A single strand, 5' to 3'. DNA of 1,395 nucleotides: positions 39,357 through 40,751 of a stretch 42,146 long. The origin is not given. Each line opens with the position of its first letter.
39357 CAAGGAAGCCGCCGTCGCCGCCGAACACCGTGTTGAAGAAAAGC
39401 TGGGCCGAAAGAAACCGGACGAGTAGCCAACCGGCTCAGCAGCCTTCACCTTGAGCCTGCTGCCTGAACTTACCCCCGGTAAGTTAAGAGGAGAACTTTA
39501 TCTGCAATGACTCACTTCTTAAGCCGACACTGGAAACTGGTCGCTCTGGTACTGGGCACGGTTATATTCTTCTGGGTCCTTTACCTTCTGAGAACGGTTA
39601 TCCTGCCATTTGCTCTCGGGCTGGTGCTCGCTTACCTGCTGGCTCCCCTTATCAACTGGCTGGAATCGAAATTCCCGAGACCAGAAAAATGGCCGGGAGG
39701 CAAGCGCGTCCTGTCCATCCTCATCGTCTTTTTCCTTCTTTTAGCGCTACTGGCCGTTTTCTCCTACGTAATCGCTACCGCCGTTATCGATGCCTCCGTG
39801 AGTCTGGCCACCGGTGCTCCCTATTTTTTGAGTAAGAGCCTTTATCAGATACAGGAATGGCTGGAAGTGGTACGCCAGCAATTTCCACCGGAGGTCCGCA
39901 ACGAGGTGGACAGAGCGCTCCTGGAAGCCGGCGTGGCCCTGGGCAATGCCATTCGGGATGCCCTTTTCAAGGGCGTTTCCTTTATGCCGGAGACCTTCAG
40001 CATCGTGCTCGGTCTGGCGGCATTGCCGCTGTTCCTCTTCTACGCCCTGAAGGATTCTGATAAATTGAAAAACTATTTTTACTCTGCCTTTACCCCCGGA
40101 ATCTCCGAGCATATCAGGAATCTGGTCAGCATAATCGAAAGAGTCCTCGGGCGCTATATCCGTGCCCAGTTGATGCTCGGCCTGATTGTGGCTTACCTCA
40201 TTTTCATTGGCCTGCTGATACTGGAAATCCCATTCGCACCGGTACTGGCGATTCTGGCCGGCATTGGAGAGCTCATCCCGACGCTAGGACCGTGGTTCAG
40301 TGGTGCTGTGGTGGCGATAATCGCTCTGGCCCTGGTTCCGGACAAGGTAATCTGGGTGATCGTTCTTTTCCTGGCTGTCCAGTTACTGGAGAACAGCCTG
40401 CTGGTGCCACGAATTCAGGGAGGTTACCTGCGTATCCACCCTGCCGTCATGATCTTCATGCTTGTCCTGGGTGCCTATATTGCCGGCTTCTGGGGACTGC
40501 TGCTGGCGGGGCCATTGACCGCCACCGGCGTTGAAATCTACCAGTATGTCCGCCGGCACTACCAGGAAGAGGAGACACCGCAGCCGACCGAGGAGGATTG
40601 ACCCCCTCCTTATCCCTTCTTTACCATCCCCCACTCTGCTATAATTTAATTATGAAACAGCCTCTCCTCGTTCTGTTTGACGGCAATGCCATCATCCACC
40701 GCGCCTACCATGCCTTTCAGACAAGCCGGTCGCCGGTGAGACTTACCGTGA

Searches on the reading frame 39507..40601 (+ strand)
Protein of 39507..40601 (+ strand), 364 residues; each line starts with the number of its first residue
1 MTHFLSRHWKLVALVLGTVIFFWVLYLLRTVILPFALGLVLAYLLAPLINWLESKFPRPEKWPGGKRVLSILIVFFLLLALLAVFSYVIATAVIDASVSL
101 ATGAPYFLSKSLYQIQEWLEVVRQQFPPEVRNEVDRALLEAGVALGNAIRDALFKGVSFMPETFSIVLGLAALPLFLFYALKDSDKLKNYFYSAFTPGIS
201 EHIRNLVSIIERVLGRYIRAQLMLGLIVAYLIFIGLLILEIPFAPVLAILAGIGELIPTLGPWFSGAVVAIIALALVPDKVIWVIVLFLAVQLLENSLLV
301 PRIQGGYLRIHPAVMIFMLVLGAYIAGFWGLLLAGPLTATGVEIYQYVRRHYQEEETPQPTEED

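Call 71: search_protein_families(library=pfam, proteins=[window:39507-40601:+], max_evalue=0.001)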
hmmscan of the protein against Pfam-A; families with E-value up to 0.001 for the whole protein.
window:39507-40601:+ (364 aa): 1 family
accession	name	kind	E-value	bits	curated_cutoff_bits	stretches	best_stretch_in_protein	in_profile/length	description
PF01594.21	AI-2E_transport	-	3.1e-57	194.6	34.3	1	12-348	5-326/327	AI-2E family transporter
